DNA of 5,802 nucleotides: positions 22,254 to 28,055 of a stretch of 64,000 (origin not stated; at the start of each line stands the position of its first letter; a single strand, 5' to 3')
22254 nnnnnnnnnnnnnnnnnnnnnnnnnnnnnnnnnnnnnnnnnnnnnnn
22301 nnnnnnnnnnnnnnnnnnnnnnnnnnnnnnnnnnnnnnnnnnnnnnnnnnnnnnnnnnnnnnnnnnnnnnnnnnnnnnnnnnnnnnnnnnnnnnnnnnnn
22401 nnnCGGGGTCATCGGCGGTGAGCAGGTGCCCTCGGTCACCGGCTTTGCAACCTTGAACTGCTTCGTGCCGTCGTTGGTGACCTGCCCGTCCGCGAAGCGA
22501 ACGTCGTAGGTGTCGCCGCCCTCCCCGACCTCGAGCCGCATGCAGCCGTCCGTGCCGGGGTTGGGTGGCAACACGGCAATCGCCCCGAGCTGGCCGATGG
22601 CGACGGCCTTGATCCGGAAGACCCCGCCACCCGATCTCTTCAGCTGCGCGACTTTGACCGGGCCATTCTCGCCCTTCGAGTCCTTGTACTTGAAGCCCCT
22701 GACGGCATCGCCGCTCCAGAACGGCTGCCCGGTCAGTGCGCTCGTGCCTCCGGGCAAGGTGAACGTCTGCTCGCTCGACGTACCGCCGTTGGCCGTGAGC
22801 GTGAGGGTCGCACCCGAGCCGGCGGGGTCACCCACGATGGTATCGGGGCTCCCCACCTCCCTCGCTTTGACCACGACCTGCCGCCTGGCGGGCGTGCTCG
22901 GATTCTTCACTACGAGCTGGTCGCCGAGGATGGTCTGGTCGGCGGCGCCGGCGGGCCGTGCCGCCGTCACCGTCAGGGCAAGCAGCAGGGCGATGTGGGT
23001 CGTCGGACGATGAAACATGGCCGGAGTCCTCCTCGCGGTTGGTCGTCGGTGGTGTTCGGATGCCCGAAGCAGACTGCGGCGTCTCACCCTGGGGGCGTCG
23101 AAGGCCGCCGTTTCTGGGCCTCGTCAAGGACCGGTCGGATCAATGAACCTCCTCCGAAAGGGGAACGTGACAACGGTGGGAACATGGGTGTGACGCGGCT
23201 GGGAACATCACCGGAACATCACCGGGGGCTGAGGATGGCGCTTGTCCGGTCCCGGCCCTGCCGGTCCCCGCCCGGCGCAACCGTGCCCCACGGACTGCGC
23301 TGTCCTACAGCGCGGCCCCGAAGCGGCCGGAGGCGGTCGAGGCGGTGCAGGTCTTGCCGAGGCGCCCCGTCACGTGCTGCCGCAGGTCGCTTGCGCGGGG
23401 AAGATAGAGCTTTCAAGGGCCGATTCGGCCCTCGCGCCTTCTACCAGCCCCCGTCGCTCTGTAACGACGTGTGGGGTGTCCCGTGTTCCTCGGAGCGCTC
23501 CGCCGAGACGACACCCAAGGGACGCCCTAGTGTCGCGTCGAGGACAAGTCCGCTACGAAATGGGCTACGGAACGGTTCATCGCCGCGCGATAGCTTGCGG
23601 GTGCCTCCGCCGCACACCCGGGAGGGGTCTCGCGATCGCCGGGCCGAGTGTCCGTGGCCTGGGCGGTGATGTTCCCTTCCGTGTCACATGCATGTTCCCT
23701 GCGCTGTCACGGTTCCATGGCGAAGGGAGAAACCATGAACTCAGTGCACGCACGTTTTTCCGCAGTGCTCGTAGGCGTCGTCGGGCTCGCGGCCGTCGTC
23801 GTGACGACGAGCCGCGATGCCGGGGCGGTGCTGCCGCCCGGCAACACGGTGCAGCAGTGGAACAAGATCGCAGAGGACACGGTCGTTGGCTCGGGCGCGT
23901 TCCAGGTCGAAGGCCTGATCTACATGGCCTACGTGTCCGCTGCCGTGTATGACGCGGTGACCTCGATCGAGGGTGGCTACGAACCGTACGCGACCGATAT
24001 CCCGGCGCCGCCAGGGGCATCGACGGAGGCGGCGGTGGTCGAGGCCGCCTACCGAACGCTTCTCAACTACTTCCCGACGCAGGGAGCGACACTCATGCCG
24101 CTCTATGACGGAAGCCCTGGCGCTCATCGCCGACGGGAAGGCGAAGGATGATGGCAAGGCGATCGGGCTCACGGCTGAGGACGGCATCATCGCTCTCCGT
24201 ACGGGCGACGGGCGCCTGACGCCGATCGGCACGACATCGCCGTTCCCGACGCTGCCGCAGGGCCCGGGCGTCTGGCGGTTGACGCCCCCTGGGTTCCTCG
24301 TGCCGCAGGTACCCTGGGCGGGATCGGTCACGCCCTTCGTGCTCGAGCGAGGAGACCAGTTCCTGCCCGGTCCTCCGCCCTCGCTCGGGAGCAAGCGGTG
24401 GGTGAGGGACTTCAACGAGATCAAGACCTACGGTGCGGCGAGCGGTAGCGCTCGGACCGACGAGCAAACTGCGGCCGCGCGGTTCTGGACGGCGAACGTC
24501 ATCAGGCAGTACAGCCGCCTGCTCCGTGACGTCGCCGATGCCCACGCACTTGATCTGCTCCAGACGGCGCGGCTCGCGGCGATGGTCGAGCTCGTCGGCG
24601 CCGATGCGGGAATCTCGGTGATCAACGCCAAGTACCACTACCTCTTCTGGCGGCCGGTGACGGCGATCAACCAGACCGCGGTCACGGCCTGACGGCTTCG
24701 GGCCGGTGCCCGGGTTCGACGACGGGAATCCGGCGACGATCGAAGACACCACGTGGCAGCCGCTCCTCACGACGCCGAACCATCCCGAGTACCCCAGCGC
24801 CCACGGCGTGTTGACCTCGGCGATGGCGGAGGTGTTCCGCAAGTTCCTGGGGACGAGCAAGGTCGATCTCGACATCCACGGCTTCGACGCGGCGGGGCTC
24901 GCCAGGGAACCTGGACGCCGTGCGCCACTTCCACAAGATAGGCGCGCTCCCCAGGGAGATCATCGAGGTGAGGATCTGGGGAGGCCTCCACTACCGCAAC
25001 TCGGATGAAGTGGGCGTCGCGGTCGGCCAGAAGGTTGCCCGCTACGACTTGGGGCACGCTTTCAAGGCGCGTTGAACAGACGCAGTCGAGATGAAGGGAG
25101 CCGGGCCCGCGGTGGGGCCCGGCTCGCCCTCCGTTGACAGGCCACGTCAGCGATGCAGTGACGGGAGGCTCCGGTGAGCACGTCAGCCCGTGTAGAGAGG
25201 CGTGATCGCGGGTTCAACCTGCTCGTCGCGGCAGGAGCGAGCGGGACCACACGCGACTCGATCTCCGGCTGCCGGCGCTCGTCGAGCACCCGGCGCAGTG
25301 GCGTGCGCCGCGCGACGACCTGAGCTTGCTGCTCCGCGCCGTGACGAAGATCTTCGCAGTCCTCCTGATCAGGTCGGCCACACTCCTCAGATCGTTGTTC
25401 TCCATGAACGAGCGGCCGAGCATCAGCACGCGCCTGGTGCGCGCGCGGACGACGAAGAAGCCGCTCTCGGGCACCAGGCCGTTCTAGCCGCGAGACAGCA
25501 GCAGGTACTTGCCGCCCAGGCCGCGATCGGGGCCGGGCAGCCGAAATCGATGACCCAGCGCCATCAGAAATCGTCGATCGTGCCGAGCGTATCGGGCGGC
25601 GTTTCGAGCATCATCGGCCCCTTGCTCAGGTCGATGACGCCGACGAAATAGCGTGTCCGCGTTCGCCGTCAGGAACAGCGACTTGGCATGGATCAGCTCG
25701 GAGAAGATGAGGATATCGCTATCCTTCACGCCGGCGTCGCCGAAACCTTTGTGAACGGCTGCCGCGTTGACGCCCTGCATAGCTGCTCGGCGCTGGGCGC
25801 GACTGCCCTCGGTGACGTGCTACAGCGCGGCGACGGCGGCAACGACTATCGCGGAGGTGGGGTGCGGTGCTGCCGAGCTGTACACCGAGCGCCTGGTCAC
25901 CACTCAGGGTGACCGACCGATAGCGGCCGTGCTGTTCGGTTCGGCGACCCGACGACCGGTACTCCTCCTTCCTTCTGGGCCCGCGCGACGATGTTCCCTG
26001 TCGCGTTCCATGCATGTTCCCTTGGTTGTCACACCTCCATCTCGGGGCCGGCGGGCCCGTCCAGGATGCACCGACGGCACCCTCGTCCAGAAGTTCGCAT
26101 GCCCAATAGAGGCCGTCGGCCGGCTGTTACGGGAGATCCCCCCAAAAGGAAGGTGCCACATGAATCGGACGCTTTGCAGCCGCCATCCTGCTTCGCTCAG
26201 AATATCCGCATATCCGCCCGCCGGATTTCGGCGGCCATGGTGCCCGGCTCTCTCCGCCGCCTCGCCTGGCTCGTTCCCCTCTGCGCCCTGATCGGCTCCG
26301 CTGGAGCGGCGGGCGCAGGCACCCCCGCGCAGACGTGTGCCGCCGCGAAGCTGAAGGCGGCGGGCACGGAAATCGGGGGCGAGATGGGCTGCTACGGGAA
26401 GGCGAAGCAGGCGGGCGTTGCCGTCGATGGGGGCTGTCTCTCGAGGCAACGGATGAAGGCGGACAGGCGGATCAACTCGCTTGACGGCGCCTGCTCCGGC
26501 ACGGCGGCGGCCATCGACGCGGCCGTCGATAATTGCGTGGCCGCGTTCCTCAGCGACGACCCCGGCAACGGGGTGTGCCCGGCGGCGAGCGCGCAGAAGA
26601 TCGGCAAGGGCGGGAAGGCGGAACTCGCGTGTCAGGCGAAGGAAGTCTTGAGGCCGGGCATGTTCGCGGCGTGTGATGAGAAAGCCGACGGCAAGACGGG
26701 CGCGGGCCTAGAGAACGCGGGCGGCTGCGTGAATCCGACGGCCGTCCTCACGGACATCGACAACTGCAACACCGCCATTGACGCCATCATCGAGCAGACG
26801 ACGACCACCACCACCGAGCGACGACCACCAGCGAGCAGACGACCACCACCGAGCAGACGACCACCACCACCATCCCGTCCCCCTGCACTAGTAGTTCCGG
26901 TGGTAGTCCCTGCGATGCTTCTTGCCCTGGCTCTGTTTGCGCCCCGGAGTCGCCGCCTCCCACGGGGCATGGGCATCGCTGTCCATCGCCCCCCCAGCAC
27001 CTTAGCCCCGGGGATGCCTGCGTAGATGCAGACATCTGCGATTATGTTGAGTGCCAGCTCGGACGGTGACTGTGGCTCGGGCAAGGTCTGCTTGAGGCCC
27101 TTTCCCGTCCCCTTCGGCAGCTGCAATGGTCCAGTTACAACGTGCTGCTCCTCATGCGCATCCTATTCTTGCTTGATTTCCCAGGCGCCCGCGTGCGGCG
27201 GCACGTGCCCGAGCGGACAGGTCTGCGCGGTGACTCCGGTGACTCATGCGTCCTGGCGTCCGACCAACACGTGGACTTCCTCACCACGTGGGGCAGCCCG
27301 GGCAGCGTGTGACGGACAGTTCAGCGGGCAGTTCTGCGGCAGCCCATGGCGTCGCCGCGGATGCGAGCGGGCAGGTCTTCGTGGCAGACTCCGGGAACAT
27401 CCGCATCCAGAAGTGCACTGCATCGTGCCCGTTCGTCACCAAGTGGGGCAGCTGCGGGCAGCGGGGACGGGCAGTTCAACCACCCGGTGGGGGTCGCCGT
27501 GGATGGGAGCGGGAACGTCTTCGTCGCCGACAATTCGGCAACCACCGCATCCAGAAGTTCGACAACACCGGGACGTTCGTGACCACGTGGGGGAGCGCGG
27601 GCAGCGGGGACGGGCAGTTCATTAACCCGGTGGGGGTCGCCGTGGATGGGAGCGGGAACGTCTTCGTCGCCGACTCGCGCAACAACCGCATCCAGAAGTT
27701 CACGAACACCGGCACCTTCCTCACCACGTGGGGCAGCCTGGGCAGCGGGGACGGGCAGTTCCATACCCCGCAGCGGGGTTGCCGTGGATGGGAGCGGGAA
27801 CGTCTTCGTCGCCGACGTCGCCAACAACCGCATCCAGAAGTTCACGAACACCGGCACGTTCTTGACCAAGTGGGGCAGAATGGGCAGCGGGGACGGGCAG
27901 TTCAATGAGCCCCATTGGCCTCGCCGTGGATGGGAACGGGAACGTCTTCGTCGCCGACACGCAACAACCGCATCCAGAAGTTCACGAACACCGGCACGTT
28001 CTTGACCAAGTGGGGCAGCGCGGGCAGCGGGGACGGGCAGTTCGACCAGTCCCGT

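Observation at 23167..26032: Conserved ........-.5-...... element, often duplicated in a 23-nt register, upstream of three secreted-protein genes in the accessory island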

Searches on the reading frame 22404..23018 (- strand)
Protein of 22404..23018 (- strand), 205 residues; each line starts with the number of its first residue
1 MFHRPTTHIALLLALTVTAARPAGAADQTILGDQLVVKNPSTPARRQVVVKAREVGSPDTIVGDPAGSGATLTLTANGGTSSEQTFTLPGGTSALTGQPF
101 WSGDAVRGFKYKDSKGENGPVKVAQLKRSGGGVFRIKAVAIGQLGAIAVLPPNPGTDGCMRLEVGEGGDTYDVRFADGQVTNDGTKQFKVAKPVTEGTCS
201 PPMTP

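Call 32: find_related_loci(query=A3, collection=genome_contigs, flank=6000)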
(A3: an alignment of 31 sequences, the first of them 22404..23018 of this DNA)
Query A3 (205 aa) in genome_contigs; peptide patterns used: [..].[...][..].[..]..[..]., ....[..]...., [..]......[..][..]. (x = any residue, [..] = any of these).
191 stretches matched a pattern; 50 encode a relative of the query (tblastn E <= 1e-3); 50 distinct loci.
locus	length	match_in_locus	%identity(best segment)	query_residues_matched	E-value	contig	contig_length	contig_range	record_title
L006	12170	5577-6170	68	1-199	8e-86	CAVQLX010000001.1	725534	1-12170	MAG: uncultured delta proteobacterium isolate MFD03975.bin.1.282 genome assembly, contig: contig_11190, whole genome sho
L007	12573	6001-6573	64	8-202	2e-73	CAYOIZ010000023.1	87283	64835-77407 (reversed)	MAG TPA_asm: uncultured Candidatus Binatia bacterium isolate binchicken_co199_112 genome assembly, contig: NODE_359_leng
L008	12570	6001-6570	58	8-199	7e-69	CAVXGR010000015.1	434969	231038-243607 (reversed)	MAG: uncultured delta proteobacterium isolate MFD02416.bin.1.411 genome assembly, contig: contig_49196, whole genome sho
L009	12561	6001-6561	57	11-199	6e-67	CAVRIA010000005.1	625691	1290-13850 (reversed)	MAG: uncultured bacterium isolate MFD05684.bin.1.163 genome assembly, contig: contig_14864, whole genome shotgun sequenc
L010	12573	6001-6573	60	8-199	3e-66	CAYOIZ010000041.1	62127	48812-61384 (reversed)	MAG TPA_asm: uncultured Candidatus Binatia bacterium isolate binchicken_co199_112 genome assembly, contig: NODE_577_leng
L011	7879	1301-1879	54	4-201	7e-66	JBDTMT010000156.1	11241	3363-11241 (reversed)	MAG: bacterium isolate cluster3_bin.132 NODE_25675_length_11241_cov_7.173073, whole genome shotgun sequence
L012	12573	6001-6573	59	8-199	1e-65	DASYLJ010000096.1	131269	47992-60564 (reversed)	MAG TPA_asm: Candidatus Binatia bacterium isolate SMAG_U4345 k141_3286001, whole genome shotgun sequence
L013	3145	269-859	53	1-199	5e-66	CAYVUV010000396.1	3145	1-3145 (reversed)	MAG TPA_asm: uncultured Candidatus Binatia bacterium isolate binchicken_co200_21 genome assembly, contig: k141_594576, w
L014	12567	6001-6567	57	7-199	4e-65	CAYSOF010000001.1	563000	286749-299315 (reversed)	MAG TPA_asm: uncultured Candidatus Binatia bacterium isolate binchicken_co179_115 genome assembly, contig: NODE_40_lengt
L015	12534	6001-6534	57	23-201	3e-65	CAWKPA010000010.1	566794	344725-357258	MAG: uncultured delta proteobacterium isolate MFD09779.bin.1.362 genome assembly, contig: contig_75700, whole genome sho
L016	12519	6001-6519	58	25-199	1e-64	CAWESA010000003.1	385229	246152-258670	MAG: uncultured delta proteobacterium isolate MFD04944.bin.1.34 genome assembly, contig: contig_46615, whole genome shot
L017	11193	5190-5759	56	11-200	6e-65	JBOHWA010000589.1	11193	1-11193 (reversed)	MAG: Candidatus Binatia bacterium isolate H1-B2_metabat2.bin.22_sub k127_261519, whole genome shotgun sequence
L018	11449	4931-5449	59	25-199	5e-65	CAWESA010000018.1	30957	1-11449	MAG: uncultured delta proteobacterium isolate MFD04944.bin.1.34 genome assembly, contig: contig_75436, whole genome shot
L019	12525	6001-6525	60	25-201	2e-64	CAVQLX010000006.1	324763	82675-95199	MAG: uncultured delta proteobacterium isolate MFD03975.bin.1.282 genome assembly, contig: contig_1984, whole genome shot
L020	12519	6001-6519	59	25-199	6e-63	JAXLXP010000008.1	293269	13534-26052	MAG: Candidatus Binatia bacterium isolate STL-DESB4 C2.194.fa-8, whole genome shotgun sequence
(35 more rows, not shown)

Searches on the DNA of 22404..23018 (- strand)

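Call 68: search_rna_families(sources=[L011, L013, L016, L017, L026, L036, L062, L064], threshold=gathering)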
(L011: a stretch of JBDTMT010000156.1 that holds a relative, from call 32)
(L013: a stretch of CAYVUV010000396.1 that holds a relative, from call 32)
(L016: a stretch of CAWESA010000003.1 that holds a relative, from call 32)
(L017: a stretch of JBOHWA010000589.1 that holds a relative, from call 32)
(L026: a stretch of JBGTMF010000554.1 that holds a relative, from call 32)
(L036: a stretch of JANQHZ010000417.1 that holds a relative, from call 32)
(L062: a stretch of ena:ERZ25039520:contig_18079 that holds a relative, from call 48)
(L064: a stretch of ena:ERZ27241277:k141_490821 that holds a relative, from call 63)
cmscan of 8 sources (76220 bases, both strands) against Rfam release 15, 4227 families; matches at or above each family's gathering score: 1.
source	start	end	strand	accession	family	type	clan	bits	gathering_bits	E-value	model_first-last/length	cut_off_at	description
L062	4594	4710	+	RF01497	ALIL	Cis-reg;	-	104.1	50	7.5e-26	1-117/117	no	ALIL pseudoknot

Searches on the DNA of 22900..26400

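Call 26: search_rna_families(source=window, start=22900, end=26400, threshold=evalue, max_evalue=5)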
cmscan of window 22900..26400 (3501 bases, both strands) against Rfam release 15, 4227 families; matches with E-value up to 5: 5.
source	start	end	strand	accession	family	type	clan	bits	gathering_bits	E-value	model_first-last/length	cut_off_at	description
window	24470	24573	+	RF01720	Pseudomon-Rho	Cis-reg;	-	28.3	45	0.21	1-102/102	no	Pseudomon-Rho RNA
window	24359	24414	-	RF00381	Antizyme_FSE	Cis-reg; frameshift_element;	-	22.4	40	0.15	1-59/59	no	Antizyme RNA frameshifting stimulation element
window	24910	24987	+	RF02230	sX11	Gene; sRNA;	-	21.6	70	0.49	10-85/138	no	Proteobacterial sRNA sX11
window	23960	24074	+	RF02491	Gl_U1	Gene; snRNA; splicing;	CL00005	18.7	100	0.29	1-121/121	no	Giardia U1 spliceosomal RNA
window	24336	24366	+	RF04336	Plastid-petD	Intron;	-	17.9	65.5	3.1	1-47/47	no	Plastid-petD group II-D5 intron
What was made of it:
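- On Known cis-regulatory RNA (Rfam): No relevant Rfam hit at E<=5 (call 26).
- There is no Rfam match (call 26).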

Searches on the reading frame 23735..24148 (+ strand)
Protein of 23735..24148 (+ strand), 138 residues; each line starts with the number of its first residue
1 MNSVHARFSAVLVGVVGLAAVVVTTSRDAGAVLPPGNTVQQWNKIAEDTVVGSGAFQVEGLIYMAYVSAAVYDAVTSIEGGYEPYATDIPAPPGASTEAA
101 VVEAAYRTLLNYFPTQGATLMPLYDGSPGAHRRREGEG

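Call 10: search_protein_families(library=pfam, proteins=[window:23735-24148:+], max_evalue=0.01)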
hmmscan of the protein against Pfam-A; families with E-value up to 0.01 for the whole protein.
window:23735-24148:+ (138 aa): 0 families

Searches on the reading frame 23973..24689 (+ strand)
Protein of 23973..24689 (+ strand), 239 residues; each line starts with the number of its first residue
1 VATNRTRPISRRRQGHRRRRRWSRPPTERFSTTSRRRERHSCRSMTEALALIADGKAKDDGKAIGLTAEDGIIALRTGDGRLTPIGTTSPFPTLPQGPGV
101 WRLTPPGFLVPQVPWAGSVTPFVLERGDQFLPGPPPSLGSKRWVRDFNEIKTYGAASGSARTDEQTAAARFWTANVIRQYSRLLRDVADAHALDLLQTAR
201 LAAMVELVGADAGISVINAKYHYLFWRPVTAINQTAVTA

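Call 10: search_protein_families(library=pfam, proteins=[window:23973-24689:+], max_evalue=0.01)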
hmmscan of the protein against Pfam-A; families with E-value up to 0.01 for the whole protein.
window:23973-24689:+ (239 aa): 0 families

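Call 47: find_homologous_proteins(query=window:24111-24689:+)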
Query window:24111-24689:+ (193 aa): 483 proteins with E <= 0.001 among 1217 candidates; the best 120 are listed.
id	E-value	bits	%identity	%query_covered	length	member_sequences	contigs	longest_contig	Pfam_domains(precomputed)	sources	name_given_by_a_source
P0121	6.9e-115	400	95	99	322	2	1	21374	PF22778.4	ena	-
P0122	3.0e-88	313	75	98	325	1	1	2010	PF22778.4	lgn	-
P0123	2.8e-80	287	70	99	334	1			-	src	-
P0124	1.1e-77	278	68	100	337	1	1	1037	PF22778.4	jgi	jgi:hypothetical protein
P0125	4.1e-77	277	68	100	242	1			PF22778.4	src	-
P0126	6.9e-77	276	67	97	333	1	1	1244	PF22778.4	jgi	jgi:hypothetical protein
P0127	8.9e-77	275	68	99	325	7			PF22778.4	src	-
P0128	2.5e-76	274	67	99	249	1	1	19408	PF22778.4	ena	-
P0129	8.9e-76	272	65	100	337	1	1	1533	PF22778.4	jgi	jgi:hypothetical protein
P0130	5.5e-75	270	77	87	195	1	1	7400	-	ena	-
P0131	7.4e-75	269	66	97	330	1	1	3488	PF22778.4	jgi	jgi:hypothetical protein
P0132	1.3e-74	268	69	94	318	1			-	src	-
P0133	1.6e-74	268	66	99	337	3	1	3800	PF22778.4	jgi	jgi:hypothetical protein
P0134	1.6e-74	268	65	100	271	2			PF22778.4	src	-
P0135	6.4e-74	266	67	100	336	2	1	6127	PF22778.4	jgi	jgi:hypothetical protein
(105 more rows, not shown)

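Call 48: find_encoding_contigs(protein=P0121, flank=10000, max_places=4)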
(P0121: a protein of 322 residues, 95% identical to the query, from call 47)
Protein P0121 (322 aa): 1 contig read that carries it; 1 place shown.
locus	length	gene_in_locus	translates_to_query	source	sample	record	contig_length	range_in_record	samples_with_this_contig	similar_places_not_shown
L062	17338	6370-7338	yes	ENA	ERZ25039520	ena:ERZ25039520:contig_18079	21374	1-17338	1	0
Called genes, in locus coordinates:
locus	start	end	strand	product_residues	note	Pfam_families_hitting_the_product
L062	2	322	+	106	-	?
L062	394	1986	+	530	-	PF00089:Trypsin, PF04151:PPC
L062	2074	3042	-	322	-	PF00106:adh_short, PF08659:KR, PF13561:adh_short_C2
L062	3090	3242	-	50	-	PF01476:LysM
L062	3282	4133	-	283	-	-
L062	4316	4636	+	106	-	PF01527:HTH_Tnp_1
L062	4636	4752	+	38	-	-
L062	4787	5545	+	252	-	PF13276:HTH_21, PF00665:rve, PF13683:rve_3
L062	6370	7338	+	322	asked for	PF22778:VCPO_2nd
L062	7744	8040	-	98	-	-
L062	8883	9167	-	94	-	-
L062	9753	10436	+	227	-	-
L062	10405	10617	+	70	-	PF01436:NHL (faint)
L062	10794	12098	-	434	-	-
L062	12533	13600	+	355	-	PF13384:HTH_23, PF13518:HTH_28, PF13551:HTH_29, PF13565:HTH_32, PF13358:DDE_3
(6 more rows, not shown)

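Call 49: find_encoding_contigs(protein=P0122, flank=3000, max_places=4)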
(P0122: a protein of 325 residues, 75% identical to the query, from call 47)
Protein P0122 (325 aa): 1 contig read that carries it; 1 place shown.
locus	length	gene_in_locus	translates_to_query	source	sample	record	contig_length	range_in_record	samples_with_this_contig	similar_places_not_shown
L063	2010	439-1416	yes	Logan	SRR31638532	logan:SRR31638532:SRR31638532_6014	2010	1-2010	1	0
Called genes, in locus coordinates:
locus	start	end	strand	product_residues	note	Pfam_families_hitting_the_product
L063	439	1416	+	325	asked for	PF22778:VCPO_2nd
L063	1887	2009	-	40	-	?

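Call 63: find_encoding_contigs(protein=P0130, flank=8000, max_places=4)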
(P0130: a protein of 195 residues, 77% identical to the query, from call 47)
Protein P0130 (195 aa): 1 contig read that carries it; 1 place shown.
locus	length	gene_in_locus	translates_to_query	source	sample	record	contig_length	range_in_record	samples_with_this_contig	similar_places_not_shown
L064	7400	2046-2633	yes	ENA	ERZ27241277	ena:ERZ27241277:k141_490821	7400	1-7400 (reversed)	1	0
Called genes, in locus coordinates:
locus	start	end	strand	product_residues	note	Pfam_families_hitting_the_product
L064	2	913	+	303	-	?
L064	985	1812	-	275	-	-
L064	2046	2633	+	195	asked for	-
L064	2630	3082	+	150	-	PF22778:VCPO_2nd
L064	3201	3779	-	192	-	PF05685:Uma2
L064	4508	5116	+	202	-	PF01909:NTP_transf_2, PF18765:Polbeta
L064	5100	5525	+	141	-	PF01934:HepT-like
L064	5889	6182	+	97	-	-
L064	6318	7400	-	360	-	?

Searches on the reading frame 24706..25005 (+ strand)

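Call 10: search_protein_families(library=pfam, proteins=[window:24706-25005:+], max_evalue=0.01)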
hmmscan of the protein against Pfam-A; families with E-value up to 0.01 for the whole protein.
window:24706-25005:+ (100 aa): 1 family
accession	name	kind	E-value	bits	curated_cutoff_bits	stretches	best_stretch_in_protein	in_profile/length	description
PF22778.2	VCPO_2nd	-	4.1e-07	30.6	27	1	8-71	52-114/177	VCPO second helical-bundle domain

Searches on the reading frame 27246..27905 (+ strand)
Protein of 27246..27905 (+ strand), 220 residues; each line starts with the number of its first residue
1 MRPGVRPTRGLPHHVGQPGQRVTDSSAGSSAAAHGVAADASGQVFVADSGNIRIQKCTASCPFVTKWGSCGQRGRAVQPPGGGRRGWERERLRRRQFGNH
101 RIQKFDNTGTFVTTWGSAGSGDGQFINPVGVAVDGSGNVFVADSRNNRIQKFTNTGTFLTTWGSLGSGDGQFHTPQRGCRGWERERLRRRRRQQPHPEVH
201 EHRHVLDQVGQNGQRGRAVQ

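Call 10: search_protein_families(library=pfam, proteins=[window:27246-27905:+], max_evalue=0.01)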
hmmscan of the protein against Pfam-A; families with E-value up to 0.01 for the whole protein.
window:27246-27905:+ (220 aa): 4 families
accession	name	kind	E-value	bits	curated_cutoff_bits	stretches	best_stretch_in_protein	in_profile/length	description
PF01436.27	NHL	-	5e-17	61.4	20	2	127-152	3-28/28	NHL repeat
PF25021.1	TEN_NHL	-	8e-05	22.2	27.1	0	123-164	139-178/357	Teneurin NHL domain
PF17170.10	DUF5128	-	0.0018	18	22.9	0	105-159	69-125/321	6-bladed beta-propeller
PF08450.18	SGL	-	0.0036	17.4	26.3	0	126-162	184-220/246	SMP-30/Gluconolactonase/LRE-like region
